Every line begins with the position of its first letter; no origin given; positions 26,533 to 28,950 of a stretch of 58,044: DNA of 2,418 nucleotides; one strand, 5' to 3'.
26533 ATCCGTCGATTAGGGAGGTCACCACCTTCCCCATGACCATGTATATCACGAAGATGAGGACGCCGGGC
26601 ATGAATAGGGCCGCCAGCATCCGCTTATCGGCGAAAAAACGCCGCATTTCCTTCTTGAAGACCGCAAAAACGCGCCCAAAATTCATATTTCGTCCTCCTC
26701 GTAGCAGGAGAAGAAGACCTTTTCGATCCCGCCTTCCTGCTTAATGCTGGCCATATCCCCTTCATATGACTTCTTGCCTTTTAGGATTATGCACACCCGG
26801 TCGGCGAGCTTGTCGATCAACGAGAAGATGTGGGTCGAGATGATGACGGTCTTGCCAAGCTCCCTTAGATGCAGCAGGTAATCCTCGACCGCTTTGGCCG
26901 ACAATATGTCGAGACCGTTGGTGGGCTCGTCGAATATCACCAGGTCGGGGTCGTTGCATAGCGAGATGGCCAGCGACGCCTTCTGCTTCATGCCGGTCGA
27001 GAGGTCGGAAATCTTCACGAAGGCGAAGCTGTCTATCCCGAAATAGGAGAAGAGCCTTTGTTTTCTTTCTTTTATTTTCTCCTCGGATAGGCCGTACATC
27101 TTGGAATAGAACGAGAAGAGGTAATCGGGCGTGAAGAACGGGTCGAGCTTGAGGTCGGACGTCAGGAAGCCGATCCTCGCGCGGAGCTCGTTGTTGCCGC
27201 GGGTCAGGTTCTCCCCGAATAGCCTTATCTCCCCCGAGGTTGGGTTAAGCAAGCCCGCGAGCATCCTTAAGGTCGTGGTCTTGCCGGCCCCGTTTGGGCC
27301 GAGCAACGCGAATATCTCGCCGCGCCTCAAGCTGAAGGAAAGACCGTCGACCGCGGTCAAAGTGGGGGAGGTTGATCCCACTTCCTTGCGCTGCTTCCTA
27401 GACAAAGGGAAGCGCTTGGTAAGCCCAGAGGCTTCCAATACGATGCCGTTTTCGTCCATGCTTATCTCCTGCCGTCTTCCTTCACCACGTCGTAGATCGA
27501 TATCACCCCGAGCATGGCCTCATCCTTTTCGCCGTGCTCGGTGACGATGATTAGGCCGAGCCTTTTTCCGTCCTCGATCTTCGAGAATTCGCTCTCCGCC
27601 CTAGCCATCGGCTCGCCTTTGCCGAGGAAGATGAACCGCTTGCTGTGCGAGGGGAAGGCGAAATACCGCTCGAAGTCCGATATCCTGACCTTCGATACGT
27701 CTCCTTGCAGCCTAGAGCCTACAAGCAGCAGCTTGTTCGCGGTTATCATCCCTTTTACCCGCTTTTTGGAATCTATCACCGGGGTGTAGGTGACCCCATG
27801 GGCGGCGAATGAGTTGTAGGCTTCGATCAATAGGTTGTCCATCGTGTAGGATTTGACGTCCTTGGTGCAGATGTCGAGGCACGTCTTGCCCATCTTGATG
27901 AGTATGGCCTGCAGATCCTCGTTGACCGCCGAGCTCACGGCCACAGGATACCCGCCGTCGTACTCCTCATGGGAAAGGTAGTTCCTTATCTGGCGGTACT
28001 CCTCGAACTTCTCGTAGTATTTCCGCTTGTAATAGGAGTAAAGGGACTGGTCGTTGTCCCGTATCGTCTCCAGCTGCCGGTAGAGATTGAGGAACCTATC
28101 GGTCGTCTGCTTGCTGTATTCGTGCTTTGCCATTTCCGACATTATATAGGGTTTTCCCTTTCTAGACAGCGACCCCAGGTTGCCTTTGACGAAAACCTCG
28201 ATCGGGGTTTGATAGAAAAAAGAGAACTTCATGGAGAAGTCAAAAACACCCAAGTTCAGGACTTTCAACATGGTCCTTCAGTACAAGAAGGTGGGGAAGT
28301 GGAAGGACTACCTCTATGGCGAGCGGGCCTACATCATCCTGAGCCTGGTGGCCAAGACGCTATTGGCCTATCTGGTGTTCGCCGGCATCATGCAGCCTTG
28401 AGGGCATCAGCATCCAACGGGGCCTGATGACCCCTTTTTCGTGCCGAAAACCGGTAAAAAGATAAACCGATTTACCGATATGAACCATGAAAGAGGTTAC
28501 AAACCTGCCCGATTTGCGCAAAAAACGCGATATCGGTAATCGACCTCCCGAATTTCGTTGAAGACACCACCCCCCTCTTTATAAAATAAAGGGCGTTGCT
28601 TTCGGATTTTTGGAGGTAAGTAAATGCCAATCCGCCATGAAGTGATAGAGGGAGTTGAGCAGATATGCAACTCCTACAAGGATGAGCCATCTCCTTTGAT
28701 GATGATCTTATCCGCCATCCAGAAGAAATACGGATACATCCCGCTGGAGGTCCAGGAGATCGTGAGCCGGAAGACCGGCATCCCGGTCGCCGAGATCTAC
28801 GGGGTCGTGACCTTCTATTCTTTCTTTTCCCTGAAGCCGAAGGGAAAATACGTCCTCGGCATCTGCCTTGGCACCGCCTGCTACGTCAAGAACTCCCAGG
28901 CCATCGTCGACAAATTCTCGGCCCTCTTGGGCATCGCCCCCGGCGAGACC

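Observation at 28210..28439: Relic of a heliorhodopsin gene: only the last loop, TM7 with the retinal lysine, and the terminator survive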

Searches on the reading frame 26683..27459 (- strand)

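Call 3: search_protein_families(library=pfam, proteins=[window:26683-27459:-], max_evalue=1)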
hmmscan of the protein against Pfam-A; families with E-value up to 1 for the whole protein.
window:26683-27459:- (258 aa): 26 families (the best 25 are shown)
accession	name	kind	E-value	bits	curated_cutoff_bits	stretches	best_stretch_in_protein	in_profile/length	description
PF00005.33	ABC_tran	-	1.7e-30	106.8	25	1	38-181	2-137/137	ABC transporter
PF13304.12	AAA_21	-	2.3e-12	48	27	2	111-215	199-303/304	AAA domain, putative AbiEii toxin, Type IV TA system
PF13401.12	AAA_22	-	0.0035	18.1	27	1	48-77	6-33/130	AAA domain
PF13476.12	AAA_23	-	0.0061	17.7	27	1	47-72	19-44/201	AAA domain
PF25199.1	nSTAND_NTPase5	-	0.0063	16.8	34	1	43-72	31-66/145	Novel STAND NTPase 5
PF13604.12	AAA_30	-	0.0086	16.3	27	1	48-98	19-68/191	AAA domain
PF13514.12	AAA_27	-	0.013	15.5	22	1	40-71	19-50/206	AAA domain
PF00448.28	SRP54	-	0.015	15.4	22.7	1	49-74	3-28/196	SRP54-type protein, GTPase domain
PF13555.12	AAA_29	-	0.019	15.2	27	1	41-75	16-50/61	P-loop containing region of AAA domain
PF13173.12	AAA_14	-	0.029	14.8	27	0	48-71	3-26/129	AAA domain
PF13175.12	AAA_15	-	0.055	13.5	32.1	1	50-74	26-50/374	AAA ATPase domain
PF02463.25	SMC_N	-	0.06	13.2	40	0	49-64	26-41/220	RecF/RecN/SMC N terminal domain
PF00437.27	T2SSE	-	0.066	12.3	24.9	1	49-77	144-172/370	Type II/IV secretion system protein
PF13521.12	AAA_28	-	0.079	13.6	27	1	50-70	2-22/164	AAA domain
PF00004.35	AAA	-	0.082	13.8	21.2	1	52-74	3-25/131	ATPase family associated with various cellular activities (AAA)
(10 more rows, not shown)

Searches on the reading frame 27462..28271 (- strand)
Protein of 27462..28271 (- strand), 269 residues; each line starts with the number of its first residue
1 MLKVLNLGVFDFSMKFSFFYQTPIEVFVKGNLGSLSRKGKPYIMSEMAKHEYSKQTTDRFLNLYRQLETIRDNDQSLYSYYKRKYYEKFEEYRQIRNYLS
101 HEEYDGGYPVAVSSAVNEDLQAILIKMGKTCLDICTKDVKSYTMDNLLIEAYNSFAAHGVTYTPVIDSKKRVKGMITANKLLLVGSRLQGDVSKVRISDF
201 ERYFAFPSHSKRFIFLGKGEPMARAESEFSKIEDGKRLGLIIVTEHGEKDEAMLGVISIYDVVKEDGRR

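Call 3: search_protein_families(library=pfam, proteins=[window:27462-28271:-], max_evalue=1)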
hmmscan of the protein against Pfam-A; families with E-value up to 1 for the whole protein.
window:27462-28271:- (269 aa): 2 families
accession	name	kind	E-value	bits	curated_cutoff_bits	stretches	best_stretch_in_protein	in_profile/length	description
PF00571.33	CBS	-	8.4e-08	32.9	24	1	133-182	3-52/57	CBS domain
PF25688.1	P22_gp7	-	0.18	12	28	1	55-164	62-165/230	Bacteriophage P22 DNA ejection protein gp7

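Call 39: find_related_loci(query=window:27462-28142:-, collection=metagenome_contigs, flank=4000)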
Query window:27462-28142:- (226 aa) in metagenome_contigs; peptide patterns used: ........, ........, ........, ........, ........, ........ (x = any residue, [..] = any of these).
76 stretches matched a pattern; 1 encode a relative of the query (tblastn E <= 1e-3); 1 distinct loci.
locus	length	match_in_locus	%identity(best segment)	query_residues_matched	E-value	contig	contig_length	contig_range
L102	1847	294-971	100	1-226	7e-168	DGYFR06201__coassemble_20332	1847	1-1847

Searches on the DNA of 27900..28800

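Call 45: search_rna_families(source=window, start=27900, end=28800, threshold=evalue, max_evalue=1)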
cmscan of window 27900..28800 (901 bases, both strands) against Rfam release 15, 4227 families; matches with E-value up to 1: 2.
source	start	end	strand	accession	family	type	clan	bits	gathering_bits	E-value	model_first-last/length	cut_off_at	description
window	28591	28718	+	RF02492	Gl_U2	Gene; snRNA; splicing;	-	22.6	100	0.0091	1-136/136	no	Giardia U2 spliceosomal RNA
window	28276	28340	-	RF01151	snoU82P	Gene; snRNA; snoRNA; CD-box;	-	15.4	42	0.29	1-55/55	no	Small nucleolar RNA U82P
